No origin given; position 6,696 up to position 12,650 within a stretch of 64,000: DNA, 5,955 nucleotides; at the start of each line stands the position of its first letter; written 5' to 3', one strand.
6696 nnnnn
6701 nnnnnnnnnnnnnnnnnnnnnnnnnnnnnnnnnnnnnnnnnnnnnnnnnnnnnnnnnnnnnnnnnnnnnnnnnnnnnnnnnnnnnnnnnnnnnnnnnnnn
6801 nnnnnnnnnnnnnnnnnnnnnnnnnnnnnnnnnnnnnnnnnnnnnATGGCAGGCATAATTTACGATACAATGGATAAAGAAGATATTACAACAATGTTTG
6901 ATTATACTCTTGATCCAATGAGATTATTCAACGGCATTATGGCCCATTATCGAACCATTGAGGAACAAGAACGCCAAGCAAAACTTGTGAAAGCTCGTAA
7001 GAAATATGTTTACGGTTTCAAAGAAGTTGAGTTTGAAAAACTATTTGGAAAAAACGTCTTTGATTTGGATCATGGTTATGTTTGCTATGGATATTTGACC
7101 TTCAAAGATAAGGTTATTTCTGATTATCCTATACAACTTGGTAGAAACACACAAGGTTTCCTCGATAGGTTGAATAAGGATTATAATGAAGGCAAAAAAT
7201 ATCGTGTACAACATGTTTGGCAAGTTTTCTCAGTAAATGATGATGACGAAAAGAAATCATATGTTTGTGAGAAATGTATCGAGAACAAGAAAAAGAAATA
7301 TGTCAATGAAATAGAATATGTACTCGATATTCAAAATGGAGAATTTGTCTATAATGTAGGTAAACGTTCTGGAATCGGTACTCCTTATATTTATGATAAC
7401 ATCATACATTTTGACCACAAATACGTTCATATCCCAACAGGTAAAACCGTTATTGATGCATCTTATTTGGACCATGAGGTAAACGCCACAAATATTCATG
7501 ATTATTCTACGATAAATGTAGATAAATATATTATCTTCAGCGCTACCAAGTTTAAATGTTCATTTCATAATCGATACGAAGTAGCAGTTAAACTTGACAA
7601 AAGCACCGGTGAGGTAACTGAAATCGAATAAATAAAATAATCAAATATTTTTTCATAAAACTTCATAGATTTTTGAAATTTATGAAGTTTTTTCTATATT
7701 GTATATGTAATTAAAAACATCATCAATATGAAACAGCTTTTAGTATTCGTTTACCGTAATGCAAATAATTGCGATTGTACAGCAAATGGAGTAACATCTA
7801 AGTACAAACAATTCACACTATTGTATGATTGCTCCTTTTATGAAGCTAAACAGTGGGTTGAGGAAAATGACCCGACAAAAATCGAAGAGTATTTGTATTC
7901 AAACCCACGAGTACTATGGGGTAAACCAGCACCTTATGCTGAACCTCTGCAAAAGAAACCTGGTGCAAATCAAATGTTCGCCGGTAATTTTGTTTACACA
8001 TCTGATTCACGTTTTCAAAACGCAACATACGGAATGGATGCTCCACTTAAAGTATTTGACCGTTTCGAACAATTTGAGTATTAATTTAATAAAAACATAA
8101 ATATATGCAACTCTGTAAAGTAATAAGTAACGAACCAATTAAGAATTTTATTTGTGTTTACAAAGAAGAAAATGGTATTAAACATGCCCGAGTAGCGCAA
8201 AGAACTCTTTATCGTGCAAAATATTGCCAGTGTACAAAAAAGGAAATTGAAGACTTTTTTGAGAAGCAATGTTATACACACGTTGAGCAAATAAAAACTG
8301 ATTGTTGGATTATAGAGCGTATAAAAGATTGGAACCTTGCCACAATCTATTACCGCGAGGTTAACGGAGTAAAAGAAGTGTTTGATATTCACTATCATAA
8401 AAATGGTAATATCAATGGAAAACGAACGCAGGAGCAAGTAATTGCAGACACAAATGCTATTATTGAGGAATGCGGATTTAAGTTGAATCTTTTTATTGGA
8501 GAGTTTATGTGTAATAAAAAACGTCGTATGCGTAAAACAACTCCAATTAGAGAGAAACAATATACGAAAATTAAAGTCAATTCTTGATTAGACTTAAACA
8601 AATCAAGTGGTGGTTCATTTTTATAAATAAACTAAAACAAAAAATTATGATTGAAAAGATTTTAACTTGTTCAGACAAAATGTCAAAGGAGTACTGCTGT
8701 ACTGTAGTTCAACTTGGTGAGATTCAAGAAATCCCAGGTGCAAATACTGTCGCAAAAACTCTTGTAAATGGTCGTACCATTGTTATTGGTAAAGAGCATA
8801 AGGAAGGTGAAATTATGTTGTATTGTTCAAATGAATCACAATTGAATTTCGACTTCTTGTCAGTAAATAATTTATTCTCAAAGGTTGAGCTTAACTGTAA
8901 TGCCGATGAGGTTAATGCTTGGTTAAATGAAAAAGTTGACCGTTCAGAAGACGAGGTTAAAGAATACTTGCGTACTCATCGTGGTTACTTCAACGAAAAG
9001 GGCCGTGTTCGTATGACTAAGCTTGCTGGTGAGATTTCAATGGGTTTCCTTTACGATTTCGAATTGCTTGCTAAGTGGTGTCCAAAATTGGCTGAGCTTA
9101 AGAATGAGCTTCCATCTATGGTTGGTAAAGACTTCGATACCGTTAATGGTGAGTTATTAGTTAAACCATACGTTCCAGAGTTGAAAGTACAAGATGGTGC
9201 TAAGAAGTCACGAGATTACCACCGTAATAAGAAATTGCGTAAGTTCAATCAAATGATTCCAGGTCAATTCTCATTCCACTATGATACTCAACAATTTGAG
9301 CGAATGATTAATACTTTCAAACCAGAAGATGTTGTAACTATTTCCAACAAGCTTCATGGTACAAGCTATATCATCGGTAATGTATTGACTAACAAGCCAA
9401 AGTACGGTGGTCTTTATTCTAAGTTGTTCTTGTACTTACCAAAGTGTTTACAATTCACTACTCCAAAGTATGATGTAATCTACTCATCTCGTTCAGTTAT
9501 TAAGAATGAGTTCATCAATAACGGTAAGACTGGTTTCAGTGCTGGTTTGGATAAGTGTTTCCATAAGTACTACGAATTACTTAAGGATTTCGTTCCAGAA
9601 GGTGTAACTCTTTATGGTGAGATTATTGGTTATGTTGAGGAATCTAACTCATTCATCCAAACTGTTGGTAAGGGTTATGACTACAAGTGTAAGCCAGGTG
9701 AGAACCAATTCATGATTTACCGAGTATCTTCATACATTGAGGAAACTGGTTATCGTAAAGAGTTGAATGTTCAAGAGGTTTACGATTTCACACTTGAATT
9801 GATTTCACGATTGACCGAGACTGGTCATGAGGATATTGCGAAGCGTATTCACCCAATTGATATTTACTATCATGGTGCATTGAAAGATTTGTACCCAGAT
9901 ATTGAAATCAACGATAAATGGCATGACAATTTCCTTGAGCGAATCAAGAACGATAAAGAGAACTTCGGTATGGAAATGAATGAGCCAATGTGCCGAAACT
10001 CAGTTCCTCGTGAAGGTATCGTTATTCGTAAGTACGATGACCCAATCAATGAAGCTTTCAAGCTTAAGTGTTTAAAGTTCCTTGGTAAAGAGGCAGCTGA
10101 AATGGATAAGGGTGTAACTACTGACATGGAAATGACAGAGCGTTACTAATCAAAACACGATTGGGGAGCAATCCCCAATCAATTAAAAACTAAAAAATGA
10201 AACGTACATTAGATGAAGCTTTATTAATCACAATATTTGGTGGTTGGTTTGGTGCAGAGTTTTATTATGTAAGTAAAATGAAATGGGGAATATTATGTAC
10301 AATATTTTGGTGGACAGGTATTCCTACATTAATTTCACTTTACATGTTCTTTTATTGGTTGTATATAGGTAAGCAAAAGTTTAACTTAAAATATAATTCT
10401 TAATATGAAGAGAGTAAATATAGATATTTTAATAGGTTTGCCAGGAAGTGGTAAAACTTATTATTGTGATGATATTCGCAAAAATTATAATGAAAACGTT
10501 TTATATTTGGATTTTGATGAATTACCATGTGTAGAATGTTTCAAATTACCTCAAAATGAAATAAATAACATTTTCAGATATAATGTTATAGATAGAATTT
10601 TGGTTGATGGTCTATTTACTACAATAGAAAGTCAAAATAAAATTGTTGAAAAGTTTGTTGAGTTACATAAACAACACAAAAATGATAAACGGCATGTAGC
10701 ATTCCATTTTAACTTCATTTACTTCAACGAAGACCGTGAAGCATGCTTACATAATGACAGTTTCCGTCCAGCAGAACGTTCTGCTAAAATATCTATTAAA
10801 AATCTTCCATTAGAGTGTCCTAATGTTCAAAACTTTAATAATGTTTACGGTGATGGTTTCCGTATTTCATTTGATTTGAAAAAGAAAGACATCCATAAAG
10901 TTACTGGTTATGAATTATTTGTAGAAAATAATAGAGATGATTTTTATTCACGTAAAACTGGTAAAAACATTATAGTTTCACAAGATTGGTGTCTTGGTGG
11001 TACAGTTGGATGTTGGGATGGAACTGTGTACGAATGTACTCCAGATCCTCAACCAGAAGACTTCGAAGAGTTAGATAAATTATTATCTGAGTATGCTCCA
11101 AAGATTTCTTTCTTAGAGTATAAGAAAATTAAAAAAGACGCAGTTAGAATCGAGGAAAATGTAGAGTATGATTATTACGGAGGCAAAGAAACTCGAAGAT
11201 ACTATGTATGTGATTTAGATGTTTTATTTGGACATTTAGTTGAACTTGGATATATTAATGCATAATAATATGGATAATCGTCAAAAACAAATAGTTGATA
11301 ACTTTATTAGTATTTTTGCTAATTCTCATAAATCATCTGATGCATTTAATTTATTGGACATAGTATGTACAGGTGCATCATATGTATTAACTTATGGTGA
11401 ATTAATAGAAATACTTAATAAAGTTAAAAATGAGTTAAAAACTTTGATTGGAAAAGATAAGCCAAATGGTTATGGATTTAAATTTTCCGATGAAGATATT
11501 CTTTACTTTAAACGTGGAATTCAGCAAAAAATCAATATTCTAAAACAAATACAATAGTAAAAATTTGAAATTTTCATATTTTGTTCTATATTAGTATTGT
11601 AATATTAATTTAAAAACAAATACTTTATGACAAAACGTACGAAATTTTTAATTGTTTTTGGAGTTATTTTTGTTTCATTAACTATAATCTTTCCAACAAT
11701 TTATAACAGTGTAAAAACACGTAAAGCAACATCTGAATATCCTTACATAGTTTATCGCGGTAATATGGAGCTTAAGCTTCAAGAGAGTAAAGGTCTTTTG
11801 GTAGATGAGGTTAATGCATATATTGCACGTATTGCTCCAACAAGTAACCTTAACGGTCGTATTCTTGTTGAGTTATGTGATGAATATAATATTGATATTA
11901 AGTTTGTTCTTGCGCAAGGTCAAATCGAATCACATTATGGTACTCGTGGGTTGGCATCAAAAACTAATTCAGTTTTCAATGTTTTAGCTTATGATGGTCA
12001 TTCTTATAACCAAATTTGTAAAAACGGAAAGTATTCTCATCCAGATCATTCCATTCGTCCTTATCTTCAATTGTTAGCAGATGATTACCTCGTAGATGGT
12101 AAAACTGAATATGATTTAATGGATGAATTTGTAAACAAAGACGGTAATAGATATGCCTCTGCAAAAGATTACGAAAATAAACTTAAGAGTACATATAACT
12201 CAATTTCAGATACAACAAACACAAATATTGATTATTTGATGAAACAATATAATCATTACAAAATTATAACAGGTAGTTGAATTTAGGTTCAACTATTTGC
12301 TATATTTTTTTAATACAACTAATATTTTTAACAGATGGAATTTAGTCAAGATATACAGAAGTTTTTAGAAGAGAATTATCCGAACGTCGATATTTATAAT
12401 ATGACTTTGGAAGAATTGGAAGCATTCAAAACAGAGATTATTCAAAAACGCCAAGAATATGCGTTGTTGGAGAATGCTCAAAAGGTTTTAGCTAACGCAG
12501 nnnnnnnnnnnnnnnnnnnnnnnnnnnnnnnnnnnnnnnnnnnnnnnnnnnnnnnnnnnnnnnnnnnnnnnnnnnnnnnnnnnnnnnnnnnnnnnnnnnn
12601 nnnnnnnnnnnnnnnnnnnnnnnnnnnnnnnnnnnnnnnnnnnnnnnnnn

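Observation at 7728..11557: RNA repair-like module: Rnl2-type ligase with long N-terminal extension, PNK-like kinase, TM2 protein and possible HNH protein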

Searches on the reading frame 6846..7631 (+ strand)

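Call 3: search_protein_families(library=pfam, proteins=[window:6846-7631:+], max_evalue=0.1)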
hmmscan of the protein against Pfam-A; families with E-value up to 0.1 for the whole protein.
window:6846-7631:+ (261 aa): 1 family
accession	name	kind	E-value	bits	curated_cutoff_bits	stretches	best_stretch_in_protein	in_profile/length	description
PF11047.13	SopD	-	0.0025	17.5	25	1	54-118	225-286/319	Salmonella outer protein D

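Call 4: search_protein_families(library=phrogs, proteins=[window:6846-7631:+], max_evalue=0.01)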
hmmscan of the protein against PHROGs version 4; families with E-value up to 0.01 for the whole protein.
window:6846-7631:+ (261 aa): 0 families

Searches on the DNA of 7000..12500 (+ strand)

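Call 8: search_dna_similar(query=window:7000-12500:+, collection=phages, mode=distant, max_rows=15)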
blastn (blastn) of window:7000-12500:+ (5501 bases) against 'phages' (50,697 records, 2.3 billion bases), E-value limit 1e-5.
No match.

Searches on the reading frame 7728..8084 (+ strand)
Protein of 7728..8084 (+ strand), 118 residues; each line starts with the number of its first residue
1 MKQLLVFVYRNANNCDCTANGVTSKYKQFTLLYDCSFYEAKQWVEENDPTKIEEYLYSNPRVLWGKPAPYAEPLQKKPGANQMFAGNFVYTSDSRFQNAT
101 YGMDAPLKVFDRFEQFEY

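Call 3: search_protein_families(library=pfam, proteins=[window:7728-8084:+], max_evalue=0.1)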
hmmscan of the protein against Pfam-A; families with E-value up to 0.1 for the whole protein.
window:7728-8084:+ (118 aa): 0 families

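Call 4: search_protein_families(library=phrogs, proteins=[window:7728-8084:+], max_evalue=0.01)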
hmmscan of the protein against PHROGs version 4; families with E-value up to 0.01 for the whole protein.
window:7728-8084:+ (118 aa): 1 family
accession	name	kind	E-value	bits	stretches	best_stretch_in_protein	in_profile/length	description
phrog_6045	-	unknown function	6.7e-05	23.8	0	4-32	11-38/132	-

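Call 7: search_protein_families(library=ncbifam, proteins=[window:7728-8084:+], max_evalue=0.1)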
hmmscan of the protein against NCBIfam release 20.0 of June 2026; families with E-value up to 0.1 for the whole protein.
window:7728-8084:+ (118 aa): 0 families

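Call 105: search_protein_families(library=padloc, proteins=[window:7728-8084:+], max_evalue=0.01)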
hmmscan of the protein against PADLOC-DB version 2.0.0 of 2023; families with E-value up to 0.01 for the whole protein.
window:7728-8084:+ (118 aa): 0 families
